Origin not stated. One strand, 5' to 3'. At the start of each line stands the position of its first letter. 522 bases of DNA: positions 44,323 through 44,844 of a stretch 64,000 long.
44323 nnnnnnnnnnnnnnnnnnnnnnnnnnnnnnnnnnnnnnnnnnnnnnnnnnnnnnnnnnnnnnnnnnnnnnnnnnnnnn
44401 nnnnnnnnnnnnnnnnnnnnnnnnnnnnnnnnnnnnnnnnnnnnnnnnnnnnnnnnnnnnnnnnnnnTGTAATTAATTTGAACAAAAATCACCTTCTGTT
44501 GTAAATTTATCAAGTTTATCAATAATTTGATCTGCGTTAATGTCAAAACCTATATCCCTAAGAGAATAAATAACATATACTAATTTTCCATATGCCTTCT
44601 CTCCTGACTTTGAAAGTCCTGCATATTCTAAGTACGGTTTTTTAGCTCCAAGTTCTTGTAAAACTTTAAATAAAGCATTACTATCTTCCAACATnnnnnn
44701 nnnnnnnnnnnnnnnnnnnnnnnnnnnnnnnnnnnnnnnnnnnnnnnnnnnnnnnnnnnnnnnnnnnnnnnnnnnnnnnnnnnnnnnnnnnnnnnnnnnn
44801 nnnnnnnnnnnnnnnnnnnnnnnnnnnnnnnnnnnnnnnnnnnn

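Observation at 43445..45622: Translationally coupled three-gene nuclease operon: PLD(HKD)-HARE-HTH + 73-aa unknown + DUF1016/YhcG. Candidate undescribed defence module.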

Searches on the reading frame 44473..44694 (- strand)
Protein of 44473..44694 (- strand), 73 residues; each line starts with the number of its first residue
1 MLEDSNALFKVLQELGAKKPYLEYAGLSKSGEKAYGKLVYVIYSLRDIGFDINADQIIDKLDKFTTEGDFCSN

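Call 3: search_protein_families(library=pfam, proteins=[window:44473-44694:-], max_evalue=0.1)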
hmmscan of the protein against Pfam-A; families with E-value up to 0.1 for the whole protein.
window:44473-44694:- (73 aa): 0 families

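Call 4: search_protein_families(library=padloc, proteins=[window:44473-44694:-], max_evalue=0.1)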
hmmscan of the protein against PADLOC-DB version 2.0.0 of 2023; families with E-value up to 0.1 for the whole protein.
window:44473-44694:- (73 aa): 0 families

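Call 5: search_protein_families(library=ncbifam, proteins=[window:44473-44694:-], max_evalue=0.1)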
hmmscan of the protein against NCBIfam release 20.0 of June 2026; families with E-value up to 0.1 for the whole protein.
window:44473-44694:- (73 aa): 0 families

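Call 21: find_homologous_proteins(query=window:44473-44694:-, max_evalue=0.01)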
Query window:44473-44694:- (73 aa): 35 proteins with E <= 0.01 among 35 candidates.
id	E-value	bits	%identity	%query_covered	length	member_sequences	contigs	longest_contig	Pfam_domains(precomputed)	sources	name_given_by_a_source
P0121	3.4e-39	149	97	100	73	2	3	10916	-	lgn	-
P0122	2.5e-32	127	86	100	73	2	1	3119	-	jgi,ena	-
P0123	1.3e-30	122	82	97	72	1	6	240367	-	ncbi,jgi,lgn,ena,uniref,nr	ncbi:hypothetical protein [Amniculibacterium aquaticum]|jgi:hypothetical protein|uniref:hypothetical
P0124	2.8e-30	121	81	100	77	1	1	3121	-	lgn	-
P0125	3.4e-30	121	83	96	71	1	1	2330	-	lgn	-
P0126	4.9e-30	120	82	97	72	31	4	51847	-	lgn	-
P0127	8.2e-30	119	79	97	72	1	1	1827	-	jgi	-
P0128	1.7e-29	118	80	97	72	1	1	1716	-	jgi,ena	-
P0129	1.9e-29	118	80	97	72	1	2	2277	-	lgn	-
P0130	2.1e-29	118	79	100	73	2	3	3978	-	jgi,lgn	jgi:uncharacterized FlgJ-related protein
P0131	5.2e-29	117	79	97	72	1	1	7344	-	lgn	-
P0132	7.0e-29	116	79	97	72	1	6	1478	-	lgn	-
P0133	7.8e-29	116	79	97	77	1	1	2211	-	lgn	-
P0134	9.7e-29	116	79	97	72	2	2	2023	-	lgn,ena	-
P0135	1.3e-28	116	82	97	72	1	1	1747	-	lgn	-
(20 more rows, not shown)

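Call 43: predict_structure(alignment_id=A2)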
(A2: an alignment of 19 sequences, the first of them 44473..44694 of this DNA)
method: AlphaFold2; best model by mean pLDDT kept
length: 73 residues; sequences in the alignment: 19
mean_pLDDT: 81.1   pTM: 0.69
mean pLDDT of the five models: 81.1, 73.8, 60.8, 56.3, 52.8
residues with pLDDT >= 90: 28; 70-90: 27; 50-70: 15; < 50: 3
segments of 3 or more residues with pLDDT < 50: 71-73
pLDDT, mean of each block of 10 residues (from residue 1): 70 85 75 92 96 92 68 43
secondary structure, 60 per line:
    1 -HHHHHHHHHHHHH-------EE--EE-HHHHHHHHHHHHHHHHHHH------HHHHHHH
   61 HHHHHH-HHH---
elements in order: H2-14 H29-47 H54-66

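Call 47: fold_search(model_id=the predicted structure, library=pdb)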
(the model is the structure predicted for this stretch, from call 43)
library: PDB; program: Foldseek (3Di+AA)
matches with E <= 10: 7; with E <= 0.001: 0
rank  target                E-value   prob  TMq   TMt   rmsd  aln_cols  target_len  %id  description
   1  8btd_SV               6.5e+00  0.03  0.25  0.13  11.7        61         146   18  Giardia Ribosome in PRE-T Hybrid State (D1) (released 2023-03-22)
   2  9hc4_A                7.9e+00  0.09  0.45  0.49   4.9        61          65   20  Cryo-EM structure of P. urativorans 70S ribosome with 2 copies of bS20. (released 2025-03-26)
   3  4mp4_C                7.9e+00  0.06  0.30  0.13   5.3        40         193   25  Crystal structure of a glutathione transferase family member from Acinetobacter baumannii, Target EFI-501785, apo stru (released 2013-10-09)
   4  4mp4_A                7.9e+00  0.04  0.30  0.13   5.5        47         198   21  Crystal structure of a glutathione transferase family member from Acinetobacter baumannii, Target EFI-501785, apo stru (released 2013-10-09)
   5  6v39_t                9.1e+00  0.08  0.45  0.40   5.7        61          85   23  Cryo-EM structure of the Acinetobacter baumannii Ribosome: 70S with P-site tRNA (released 2020-02-05)
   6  8rdv_To               9.7e+00  0.08  0.45  0.39   4.8        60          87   23  Cryo-EM structure of P. urativorans 70S ribosome in complex with hibernation factor Balon, mRNA and P-site tRNA (stru (released 2024-02-21)
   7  6zeq_A                9.7e+00  0.03  0.29  0.07  10.4        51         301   18  Aspergillus oryzae Leucine Aminopeptidase A mature enzyme (released 2021-06-16)

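Call 73: find_encoding_contigs(protein=P0121, flank=6000, max_places=4)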
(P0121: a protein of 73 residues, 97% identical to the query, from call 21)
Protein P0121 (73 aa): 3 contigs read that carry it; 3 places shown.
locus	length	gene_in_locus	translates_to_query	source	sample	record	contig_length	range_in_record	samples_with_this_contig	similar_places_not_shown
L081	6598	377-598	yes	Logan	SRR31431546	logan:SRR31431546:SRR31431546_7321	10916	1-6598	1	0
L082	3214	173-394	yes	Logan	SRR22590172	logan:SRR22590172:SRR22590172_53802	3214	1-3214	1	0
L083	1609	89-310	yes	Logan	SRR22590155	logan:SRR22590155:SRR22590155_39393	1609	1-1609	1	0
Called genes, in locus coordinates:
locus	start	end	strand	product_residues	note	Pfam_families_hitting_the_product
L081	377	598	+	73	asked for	-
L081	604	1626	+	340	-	PF17761:DUF1016_N, PF06250:YhcG_C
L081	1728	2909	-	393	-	PF17785:PUA_3, PF10672:Methyltrans_SAM, PF02475:TRM5-TYW2_MTfase, PF05175:MTS (weak), PF03602:Cons_hypoth95, PF13847:Methyltransf_31 (faint)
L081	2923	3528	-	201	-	PF02245:Pur_DNA_glyco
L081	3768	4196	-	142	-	-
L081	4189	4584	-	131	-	PF02498:Bro-N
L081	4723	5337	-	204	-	PF01205:Impact_N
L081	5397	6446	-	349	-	PF00383:dCMP_cyt_deam_1, PF14437:MafB19-deam, PF01872:RibD_C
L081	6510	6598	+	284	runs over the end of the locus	PF17827:PrmC_N, PF02384:N6_Mtase (faint), PF05175:MTS, PF06325:PrmA (weak), PF13847:Methyltransf_31, PF09445:Methyltransf_15 (weak), PF13649:Methyltransf_25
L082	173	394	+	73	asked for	-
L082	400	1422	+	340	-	PF17761:DUF1016_N, PF06250:YhcG_C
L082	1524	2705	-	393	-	PF17785:PUA_3, PF10672:Methyltrans_SAM, PF02475:TRM5-TYW2_MTfase, PF05175:MTS (weak), PF03602:Cons_hypoth95, PF13847:Methyltransf_31 (faint)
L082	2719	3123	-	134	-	PF02245:Pur_DNA_glyco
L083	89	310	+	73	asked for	-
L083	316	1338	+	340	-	PF17761:DUF1016_N, PF06250:YhcG_C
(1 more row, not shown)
